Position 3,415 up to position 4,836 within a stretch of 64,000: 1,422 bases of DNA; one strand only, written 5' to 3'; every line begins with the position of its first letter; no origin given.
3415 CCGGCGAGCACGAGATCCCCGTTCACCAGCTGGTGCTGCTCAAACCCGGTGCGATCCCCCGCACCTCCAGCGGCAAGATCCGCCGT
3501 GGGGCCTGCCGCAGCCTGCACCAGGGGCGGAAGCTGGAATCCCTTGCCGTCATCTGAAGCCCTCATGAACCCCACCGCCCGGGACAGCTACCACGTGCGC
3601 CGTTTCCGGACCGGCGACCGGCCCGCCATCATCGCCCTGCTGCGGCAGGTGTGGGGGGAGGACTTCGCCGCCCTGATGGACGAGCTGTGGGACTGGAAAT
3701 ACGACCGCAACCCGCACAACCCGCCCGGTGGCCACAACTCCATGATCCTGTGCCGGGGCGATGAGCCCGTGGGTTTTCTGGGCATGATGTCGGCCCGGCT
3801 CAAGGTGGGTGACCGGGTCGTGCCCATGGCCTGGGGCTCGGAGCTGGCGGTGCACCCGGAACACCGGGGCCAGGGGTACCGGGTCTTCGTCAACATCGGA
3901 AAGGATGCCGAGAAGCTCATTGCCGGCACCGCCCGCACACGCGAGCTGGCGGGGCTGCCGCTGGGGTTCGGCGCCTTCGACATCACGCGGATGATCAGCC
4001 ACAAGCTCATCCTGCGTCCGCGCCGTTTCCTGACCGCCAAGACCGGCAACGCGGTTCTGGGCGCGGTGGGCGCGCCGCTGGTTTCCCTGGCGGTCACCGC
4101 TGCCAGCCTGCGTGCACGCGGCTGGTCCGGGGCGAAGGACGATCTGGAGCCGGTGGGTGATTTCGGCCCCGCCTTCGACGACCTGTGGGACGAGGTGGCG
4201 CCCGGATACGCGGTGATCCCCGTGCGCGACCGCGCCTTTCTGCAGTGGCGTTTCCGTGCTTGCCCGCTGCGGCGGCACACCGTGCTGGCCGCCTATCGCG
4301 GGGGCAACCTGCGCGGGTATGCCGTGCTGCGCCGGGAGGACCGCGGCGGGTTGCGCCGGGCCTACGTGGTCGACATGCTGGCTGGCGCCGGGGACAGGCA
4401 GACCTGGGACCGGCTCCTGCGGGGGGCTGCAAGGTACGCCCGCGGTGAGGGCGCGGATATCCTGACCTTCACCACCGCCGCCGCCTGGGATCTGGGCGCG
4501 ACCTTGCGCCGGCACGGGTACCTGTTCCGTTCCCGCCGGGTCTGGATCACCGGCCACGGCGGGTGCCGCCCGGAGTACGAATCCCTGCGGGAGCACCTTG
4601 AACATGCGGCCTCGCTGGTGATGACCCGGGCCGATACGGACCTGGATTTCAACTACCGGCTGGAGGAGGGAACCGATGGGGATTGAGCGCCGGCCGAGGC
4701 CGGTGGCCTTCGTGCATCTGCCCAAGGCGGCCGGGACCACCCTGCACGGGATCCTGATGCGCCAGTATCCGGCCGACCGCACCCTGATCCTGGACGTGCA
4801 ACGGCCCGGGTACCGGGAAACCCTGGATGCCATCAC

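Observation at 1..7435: Candidate biosynthetic operon for a sulfated N-acyl lipid: two desaturases, ACP, FAAL, GNAT, sulfotransferase and a DHOD-like Fe-S flavoprotein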

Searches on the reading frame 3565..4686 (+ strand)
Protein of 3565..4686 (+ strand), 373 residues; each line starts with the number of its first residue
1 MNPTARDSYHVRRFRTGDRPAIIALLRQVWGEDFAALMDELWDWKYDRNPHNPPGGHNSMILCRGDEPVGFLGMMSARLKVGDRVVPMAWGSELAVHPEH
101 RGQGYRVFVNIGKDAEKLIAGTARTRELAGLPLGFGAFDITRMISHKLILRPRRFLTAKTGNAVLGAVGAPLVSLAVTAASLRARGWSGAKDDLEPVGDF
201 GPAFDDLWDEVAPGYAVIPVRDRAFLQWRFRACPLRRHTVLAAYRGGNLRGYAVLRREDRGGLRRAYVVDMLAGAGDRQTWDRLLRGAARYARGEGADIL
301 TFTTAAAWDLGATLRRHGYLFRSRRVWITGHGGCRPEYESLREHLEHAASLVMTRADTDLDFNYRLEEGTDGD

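Call 3: search_protein_families(library=pfam, proteins=[window:3565-4686:+], max_evalue=0.01)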
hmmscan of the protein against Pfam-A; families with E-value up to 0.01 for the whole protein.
window:3565-4686:+ (373 aa): 3 families
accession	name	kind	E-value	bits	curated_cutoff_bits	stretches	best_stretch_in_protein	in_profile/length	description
PF13527.13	Acetyltransf_9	-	1.3e-09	38.6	25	1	11-105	2-89/127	Acetyltransferase (GNAT) domain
PF00583.31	Acetyltransf_1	-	5.4e-07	30.3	20.7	1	28-105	10-76/116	Acetyltransferase (GNAT) family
PF13508.13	Acetyltransf_7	-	0.0002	22.1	27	1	62-105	8-45/84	Acetyltransferase (GNAT) domain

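Call 4: search_protein_families(library=ncbifam, proteins=[window:3565-4686:+], max_evalue=0.01)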
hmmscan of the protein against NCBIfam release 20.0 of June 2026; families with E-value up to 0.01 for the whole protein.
window:3565-4686:+ (373 aa): 0 families

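Call 9: find_homologous_proteins(query=window:3565-4686:+, max_evalue=0.001)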
Query window:3565-4686:+ (373 aa): 12 proteins with E <= 0.001 among 8000 candidates.
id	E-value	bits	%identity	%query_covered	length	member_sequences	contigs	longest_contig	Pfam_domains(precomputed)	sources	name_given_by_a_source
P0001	1.6e-253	858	100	100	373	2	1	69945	PF13527.14,PF00583.32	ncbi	-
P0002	8.7e-167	573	72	95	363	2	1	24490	-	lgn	-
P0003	5.1e-166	570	71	97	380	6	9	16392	-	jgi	-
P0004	2.6e-128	446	58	97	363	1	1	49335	PF13508.14,PF13527.14,PF00583.32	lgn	-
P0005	1.9e-124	433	56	96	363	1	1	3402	-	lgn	-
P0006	8.7e-117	408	53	95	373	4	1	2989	PF00583.32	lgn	-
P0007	9.1e-114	398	53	96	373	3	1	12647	PF00583.32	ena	-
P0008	1.1e-108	382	50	98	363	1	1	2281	PF13527.14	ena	-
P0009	5.7e-79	284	55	68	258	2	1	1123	-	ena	-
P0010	6.8e-14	69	27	73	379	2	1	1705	PF13508.14,PF13527.14,PF00583.32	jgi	jgi:predicted N-acetyltransferase YhbS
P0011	2.7e-13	67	30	86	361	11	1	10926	-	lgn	-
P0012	7.0e-11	60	27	79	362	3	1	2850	PF13508.14,PF13527.14,PF00583.32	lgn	-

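Call 10: find_encoding_contigs(protein=P0001, flank=10000, max_places=6)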
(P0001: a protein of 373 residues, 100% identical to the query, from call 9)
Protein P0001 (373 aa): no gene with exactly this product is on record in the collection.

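Call 11: find_encoding_contigs(protein=P0004, flank=10000, max_places=4)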
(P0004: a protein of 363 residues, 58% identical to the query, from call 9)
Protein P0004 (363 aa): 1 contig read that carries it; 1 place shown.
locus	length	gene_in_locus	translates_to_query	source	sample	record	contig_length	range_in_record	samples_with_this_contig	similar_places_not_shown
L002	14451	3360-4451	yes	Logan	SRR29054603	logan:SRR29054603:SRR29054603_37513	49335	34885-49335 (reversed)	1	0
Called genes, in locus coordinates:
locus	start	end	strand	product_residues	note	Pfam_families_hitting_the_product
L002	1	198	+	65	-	?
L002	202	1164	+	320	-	PF00487:FA_desaturase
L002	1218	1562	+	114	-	PF00550:PP-binding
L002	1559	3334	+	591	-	PF00501:AMP-binding, PF23024:AMP-dom_DIP2-like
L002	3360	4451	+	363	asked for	PF13527:Acetyltransf_9 (weak), PF00583:Acetyltransf_1 (faint), PF13508:Acetyltransf_7 (faint)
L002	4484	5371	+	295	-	PF06990:Gal-3-0_sulfotr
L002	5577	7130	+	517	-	-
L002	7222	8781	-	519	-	PF03023:MurJ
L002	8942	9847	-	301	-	PF00685:Sulfotransfer_1 (faint), PF13469:Sulfotransfer_3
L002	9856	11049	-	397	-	PF00535:Glycos_transf_2, PF13641:Glyco_tranf_2_3, PF13632:Glyco_trans_2_3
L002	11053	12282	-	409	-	PF00534:Glycos_transf_1, PF13692:Glyco_trans_1_4, PF13524:Glyco_trans_1_2 (faint)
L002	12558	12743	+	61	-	-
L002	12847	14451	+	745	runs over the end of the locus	PF01839:FG-GAP (faint), PF13517:FG-GAP_3, PF07593:UnbV_ASPIC, PF13860:FlgD_ig, PF18962:Por_Secre_tail (faint)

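Call 12: find_encoding_contigs(protein=P0002, flank=10000, max_places=4)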
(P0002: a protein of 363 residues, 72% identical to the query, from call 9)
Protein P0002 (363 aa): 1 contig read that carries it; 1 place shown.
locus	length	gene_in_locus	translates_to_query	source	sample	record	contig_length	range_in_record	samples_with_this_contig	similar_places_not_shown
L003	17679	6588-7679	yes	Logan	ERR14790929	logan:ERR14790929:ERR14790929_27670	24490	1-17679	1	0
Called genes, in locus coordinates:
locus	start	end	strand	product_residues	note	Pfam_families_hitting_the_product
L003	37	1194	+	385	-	PF00108:Thiolase_N, PF00109:ketoacyl-synt (weak), PF02803:Thiolase_C, PF22691:Thiolase_C_1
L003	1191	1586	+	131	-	PF12172:zf-ChsH2, PF01796:OB_ChsH2_C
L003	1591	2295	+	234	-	PF00702:Hydrolase, PF12710:HAD, PF13419:HAD_2, PF13242:Hydrolase_like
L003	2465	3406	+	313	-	PF00487:FA_desaturase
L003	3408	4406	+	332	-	PF00487:FA_desaturase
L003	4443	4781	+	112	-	PF00550:PP-binding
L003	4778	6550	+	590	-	PF00501:AMP-binding, PF23024:AMP-dom_DIP2-like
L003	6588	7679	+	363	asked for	-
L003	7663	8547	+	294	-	PF03567:Sulfotransfer_2 (weak), PF06990:Gal-3-0_sulfotr (weak)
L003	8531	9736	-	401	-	-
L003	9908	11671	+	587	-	PF13183:Fer4_8 (faint), PF13534:Fer4_17 (faint), PF00037:Fer4 (faint), PF12837:Fer4_6 (faint), PF12838:Fer4_7 (weak), PF13187:Fer4_9 (weak), PF13237:Fer4_10 (faint), PF14697:Fer4_21 (faint)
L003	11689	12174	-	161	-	-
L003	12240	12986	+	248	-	PF13489:Methyltransf_23, PF01209:Ubie_methyltran (weak), PF13847:Methyltransf_31, PF08241:Methyltransf_11, PF08242:Methyltransf_12, PF13649:Methyltransf_25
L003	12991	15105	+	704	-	PF02897:Peptidase_S9_N, PF00326:Peptidase_S9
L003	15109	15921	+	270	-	PF00175:NAD_binding_1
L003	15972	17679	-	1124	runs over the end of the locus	PF00128:Alpha-amylase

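Call 18: search_solved_structures(query=window:3565-4686:+, max_evalue=10, show_alignments=1)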
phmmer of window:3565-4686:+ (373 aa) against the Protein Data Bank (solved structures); distinct sequences matched with E-value up to 10: 0.

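Call 21: find_related_loci(query=A1, collection=genome_contigs, flank=10000)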
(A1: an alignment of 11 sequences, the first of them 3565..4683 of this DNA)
Query A1 (373 aa) in genome_contigs; peptide patterns used: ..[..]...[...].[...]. (x = any residue, [..] = any of these).
35 stretches matched a pattern; 12 encode a relative of the query (tblastn E <= 1e-3); 12 distinct loci.
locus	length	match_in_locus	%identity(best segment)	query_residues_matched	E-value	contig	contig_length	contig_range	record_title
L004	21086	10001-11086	71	3-364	9e-162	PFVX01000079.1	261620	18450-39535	MAG: bacterium CG_4_9_14_3_um_filter_65_15 isolate CG_4_9_14_3_um_filter_65_15 CG_4_9_14_3_um_filter_150_scaffold_15_c,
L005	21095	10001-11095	55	9-373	5e-123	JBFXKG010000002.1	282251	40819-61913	MAG: Candidatus Krumholzibacteriia bacterium isolate CA_2019_TPIn_7 NODE_124_length_282251_cov_7.175692_TPIn, whole geno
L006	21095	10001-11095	53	9-373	2e-121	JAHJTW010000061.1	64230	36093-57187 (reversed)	MAG: bacterium isolate OS_PC_MetaG.mb.70 OS_PC_MetaG.mb.70_k141_149942, whole genome shotgun sequence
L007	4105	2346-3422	41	7-364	1e-85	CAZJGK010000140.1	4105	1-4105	MAG TPA_asm: uncultured Fibrobacteraceae bacterium isolate binchicken_co150_663 genome assembly, contig: NODE_70793_leng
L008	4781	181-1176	26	11-362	2e-34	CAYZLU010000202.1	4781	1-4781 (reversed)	MAG TPA_asm: uncultured Planctomycetales bacterium isolate binchicken_co241_372 genome assembly, contig: NODE_21616_leng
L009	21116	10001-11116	27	5-361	8e-28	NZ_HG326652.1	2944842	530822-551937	Afipia birgiae 34632, whole genome shotgun sequence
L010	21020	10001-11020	30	5-326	4e-26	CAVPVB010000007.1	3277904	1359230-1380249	MAG: uncultured Alphaproteobacteria bacterium isolate MFD00082.bin.1.22 genome assembly, contig: contig_3253, whole geno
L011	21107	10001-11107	26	10-361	2e-22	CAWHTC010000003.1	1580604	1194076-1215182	MAG: uncultured Alphaproteobacteria bacterium isolate MFD09212.bin.1.104 genome assembly, contig: contig_4349, whole gen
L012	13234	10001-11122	26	5-361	1e-20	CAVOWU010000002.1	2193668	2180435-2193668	MAG: uncultured Acidobacteriota bacterium isolate MFD00082.bin.1.156 genome assembly, contig: contig_1187, whole genome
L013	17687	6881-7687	29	14-278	5e-19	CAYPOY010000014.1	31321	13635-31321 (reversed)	MAG TPA_asm: uncultured Anaerolineales bacterium isolate SRP214966_co5_314 genome assembly, contig: NODE_889_length_3132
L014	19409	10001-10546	26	149-333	3e-13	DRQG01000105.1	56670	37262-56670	MAG TPA_asm: Caldithrix abyssi isolate HyVt-577 HyVt-577_k145_507668, whole genome shotgun sequence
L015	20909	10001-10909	26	44-348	3e-8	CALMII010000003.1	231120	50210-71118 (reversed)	MAG TPA_asm: uncultured Steroidobacter sp. isolate SRR2107171_bin.15_CONCOCT_v1.1_MAG genome assembly, contig: ERZ794917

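Call 29: predict_structure(alignment_id=A1)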
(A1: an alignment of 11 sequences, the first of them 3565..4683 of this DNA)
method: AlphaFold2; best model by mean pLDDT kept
length: 373 residues; sequences in the alignment: 11
mean_pLDDT: 75.1   pTM: 0.79
mean pLDDT of the five models: 75.1, 71.4, 65.4, 64.5, 64.0
residues with pLDDT >= 90: 102; 70-90: 148; 50-70: 74; < 50: 49
segments of 3 or more residues with pLDDT < 50: 1-6, 114-137, 361-373
pLDDT, mean of each block of 10 residues (from residue 1): 50 80 83 79 73 61 82 75 76 69 53 46 41 45 84 90 91 88 60 87 96 89 90 81 94 89 87 91 93 94 83 88 66 60 62 76 38 32
secondary structure, 60 per line:
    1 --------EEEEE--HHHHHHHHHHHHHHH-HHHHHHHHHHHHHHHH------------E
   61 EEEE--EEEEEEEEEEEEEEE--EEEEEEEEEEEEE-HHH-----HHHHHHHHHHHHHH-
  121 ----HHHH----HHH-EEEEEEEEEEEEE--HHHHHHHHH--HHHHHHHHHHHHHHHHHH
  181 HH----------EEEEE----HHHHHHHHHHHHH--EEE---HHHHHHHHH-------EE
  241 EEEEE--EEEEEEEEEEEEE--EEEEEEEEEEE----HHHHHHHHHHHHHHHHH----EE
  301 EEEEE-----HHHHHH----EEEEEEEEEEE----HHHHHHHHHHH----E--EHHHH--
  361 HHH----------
elements in order: E9-13 H16-30 H32-47 E60-64 E67-81 E84-96 H106-119 H125-128 E137-149 H152-160 H163-182 E193-197 H202-214 E217-219 H223-231 E239-245 E248-260 E263-273 H278-294 E299-305 H311-316 E321-331 H336-346 H355-358

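Call 32: fold_search(model_id=the predicted structure, library=pdb)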
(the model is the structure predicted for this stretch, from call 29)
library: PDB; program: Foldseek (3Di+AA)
matches with E <= 10: 837; with E <= 0.001: 197
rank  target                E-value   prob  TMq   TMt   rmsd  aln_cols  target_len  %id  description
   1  6maz_A                9.5e-12  1.00  0.48  0.46   8.2       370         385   12  Crystal structure of N-myristoyl transferase (NMT) G386E mutant from Plasmodium vivax in complex with inhibitor IMP-03 (released 2019-06-05)
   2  5npq_B                2.2e-11  1.00  0.48  0.48   8.9       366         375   15  Human N-myristoyltransferase 1 (MNT1) with Myristoyl-CoA analogue X10 bound (released 2018-05-30)
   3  6may_A                2.5e-11  1.00  0.48  0.47   8.4       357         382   12  Crystal structure of N-myristoyl transferase (NMT) G386E mutant from Plasmodium vivax (released 2019-06-05)
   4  6may_C                2.5e-11  1.00  0.49  0.48   8.4       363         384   13  Crystal structure of N-myristoyl transferase (NMT) G386E mutant from Plasmodium vivax (released 2019-06-05)
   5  5v0x_C                2.8e-11  1.00  0.44  0.44   8.8       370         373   11  Crystal structure of glycylpeptide N-tetradecanoyltransferase from Plasmodium vivax in complex with inhibitor IMP-0001 (released 2018-03-07)
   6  6mb1_C                2.9e-11  1.00  0.46  0.46   8.5       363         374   11  Crystal structure of N-myristoyl transferase (NMT) from Plasmodium vivax in complex with inhibitor IMP-1002 (released 2019-06-05)
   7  6ehj_A                3.1e-11  1.00  0.47  0.47   8.7       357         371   15  Human N-myristoyltransferase (NMT1) with Myristoyl-CoA and peptide bound (released 2019-03-27)
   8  6ehj_B                3.1e-11  1.00  0.47  0.46   9.0       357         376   15  Human N-myristoyltransferase (NMT1) with Myristoyl-CoA and peptide bound (released 2019-03-27)
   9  6maz_C                4.5e-11  1.00  0.47  0.47   8.5       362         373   12  Crystal structure of N-myristoyl transferase (NMT) G386E mutant from Plasmodium vivax in complex with inhibitor IMP-03 (released 2019-06-05)
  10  6sk8_A                5.1e-11  1.00  0.47  0.45   8.9       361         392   15  DeltaC3 C-terminal truncation of HsNMT1 in complex with MyrCoA and GDCFSKPR substrates (released 2020-03-18)
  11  6mb0_C                5.4e-11  1.00  0.47  0.47   8.5       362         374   12  Crystal structure of N-myristoyl transferase (NMT) G386E mutant from Plasmodium vivax in complex with inhibitor IMP-10 (released 2019-06-05)
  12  5v0w_C                5.4e-11  1.00  0.45  0.45   9.4       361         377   12  Crystal structure of glycylpeptide N-tetradecanoyltransferase from Plasmodium vivax in complex with inhibitor IMP-0001 (released 2018-03-07)
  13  6sk2_B                5.7e-11  1.00  0.49  0.47   8.8       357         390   15  HsNMT1 in complex with both MyrCoA and Acetylated-GKSFSKPR peptide reveals N-terminal Lysine Myristoylation (released 2020-03-18)
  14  5uut_A                6.0e-11  1.00  0.48  0.48   8.8       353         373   15  N-myristoyltransferase 1 (NMT) bound to myristoyl-CoA (released 2018-01-17)
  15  4caw                  6.0e-11  1.00  0.49  0.47   8.8       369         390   10  Crystal structure of Aspergillus fumigatus N-myristoyl transferase in complex with myristoyl CoA and a pyrazole sulphona (released 2014-09-17)
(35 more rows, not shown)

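Call 42: search_protein_families(library=pfam, proteins=[L012:2974-4209:+, L012:4214-5536:+, L012:5564-6634:+, L012:6649-8007:+, L012:8043-8345:+, L012:8377-9918:+, L012:9962-11140:+, L012:11128-11922:-, L012:11984-12862:+, L015:7309-8817:+], max_evalue=0.001)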
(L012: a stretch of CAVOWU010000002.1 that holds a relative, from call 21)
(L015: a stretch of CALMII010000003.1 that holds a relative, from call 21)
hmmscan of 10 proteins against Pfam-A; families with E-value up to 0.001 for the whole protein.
L012:2974-4209:+ (411 aa): 8 families
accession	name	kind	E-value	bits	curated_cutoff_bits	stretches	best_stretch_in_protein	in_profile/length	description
PF13738.12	Pyr_redox_3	-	2.2e-20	73.6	30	2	5-215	1-208/305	Pyridine nucleotide-disulphide oxidoreductase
PF07992.20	Pyr_redox_2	-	1.6e-16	61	26.1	1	3-207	2-178/291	Pyridine nucleotide-disulphide oxidoreductase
PF13434.12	Lys_Orn_oxgnase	-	8.7e-11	42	21.3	1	117-205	131-224/339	L-lysine 6-monooxygenase/L-ornithine 5-monooxygenase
PF01494.25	FAD_binding_3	-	4.3e-10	39.8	22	0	2-32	2-32/349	FAD binding domain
PF00070.33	Pyr_redox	-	5.8e-09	36.8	22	1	173-207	1-35/82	Pyridine nucleotide-disulphide oxidoreductase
PF02558.23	ApbA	-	1.2e-05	25.4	22.2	0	174-206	1-33/150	Ketopantoate reductase PanE/ApbA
PF13454.12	NAD_binding_9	-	3.8e-05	24.2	21.8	0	106-139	121-154/155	FAD-NAD(P)-binding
PF13450.12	NAD_binding_8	-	6.8e-05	23.5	21.9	0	6-30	1-25/68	NAD(P)-binding Rossmann-like domain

L012:4214-5536:+ (440 aa): 4 families
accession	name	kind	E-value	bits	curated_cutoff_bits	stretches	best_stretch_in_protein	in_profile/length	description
PF01053.26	Cys_Met_Meta_PP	-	1.4e-125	419.2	27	1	19-436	1-381/381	Cys/Met metabolism PLP-dependent enzyme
PF00266.25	Aminotran_5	-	1.3e-07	31.4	21.5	1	148-228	129-210/371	Aminotransferase class-V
PF01041.23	DegT_DnrJ_EryC1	-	1.9e-07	31.1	19.8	1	63-198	16-149/360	DegT/DnrJ/EryC1/StrS aminotransferase family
PF00155.27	Aminotran_1_2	-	1.9e-06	27.7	19.7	1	67-195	35-186/361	Aminotransferase class I and II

L012:5564-6634:+ (356 aa): 1 family
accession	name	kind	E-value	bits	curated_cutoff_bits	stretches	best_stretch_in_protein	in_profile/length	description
PF04204.22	HTS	-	3.9e-67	226.8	27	1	15-331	14-294/298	Homoserine O-succinyltransferase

L012:6649-8007:+ (452 aa): 0 families

L012:8043-8345:+ (100 aa): 0 families

L012:8377-9918:+ (513 aa): 2 families
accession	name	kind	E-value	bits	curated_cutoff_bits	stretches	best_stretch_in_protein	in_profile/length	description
PF00501.34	AMP-binding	-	1.1e-83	281.7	29.9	1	15-369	4-384/384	AMP-binding enzyme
PF13193.12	AMP-binding_C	-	1.9e-13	51.5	24.5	1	419-493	1-76/76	AMP-binding enzyme C-terminal domain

L012:9962-11140:+ (392 aa): 3 families
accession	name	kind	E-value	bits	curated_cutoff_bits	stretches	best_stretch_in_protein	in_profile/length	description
PF00583.31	Acetyltransf_1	-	6.9e-09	36.4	20.7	1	48-124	21-84/116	Acetyltransferase (GNAT) family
PF13527.13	Acetyltransf_9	-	1.4e-08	35.2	25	1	19-128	1-101/127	Acetyltransferase (GNAT) domain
PF13508.13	Acetyltransf_7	-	1.1e-06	29.4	27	1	70-128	5-56/84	Acetyltransferase (GNAT) domain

L012:11128-11922:- (264 aa): 7 families
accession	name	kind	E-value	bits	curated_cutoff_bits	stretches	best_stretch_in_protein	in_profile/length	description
PF13847.12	Methyltransf_31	-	8.6e-14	51.9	27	1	123-222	6-113/145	Methyltransferase domain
PF05401.17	NodS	-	1.1e-13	51.9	24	1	90-202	13-125/201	Nodulation protein S (NodS)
PF08242.18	Methyltransf_12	-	7.2e-13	49.5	30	1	125-209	1-91/98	Methyltransferase domain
PF13649.12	Methyltransf_25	-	2.7e-12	47.7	27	1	125-207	2-90/97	Methyltransferase domain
PF08241.18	Methyltransf_11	-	2.9e-12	47.5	21.2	1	125-206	1-83/95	Methyltransferase domain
PF13489.12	Methyltransf_23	-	1.6e-08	34.9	27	1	110-233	13-133/164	Methyltransferase domain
PF00398.26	RrnaAD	-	0.00099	18.7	24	0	118-161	28-71/263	Ribosomal RNA adenine dimethylase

L012:11984-12862:+ (292 aa): 1 family
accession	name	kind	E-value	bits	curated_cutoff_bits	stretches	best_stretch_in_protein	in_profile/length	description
PF13578.12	Methyltransf_24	-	8.6e-14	52.7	26.3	1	124-234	1-105/105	Methyltransferase domain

L015:7309-8817:+ (502 aa): 2 families
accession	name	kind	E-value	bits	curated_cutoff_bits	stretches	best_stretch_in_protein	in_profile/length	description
PF00501.34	AMP-binding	-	3.3e-79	266.9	29.9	1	13-367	3-384/384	AMP-binding enzyme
PF13193.12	AMP-binding_C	-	1.2e-19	71.4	24.5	1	418-492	2-76/76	AMP-binding enzyme C-terminal domain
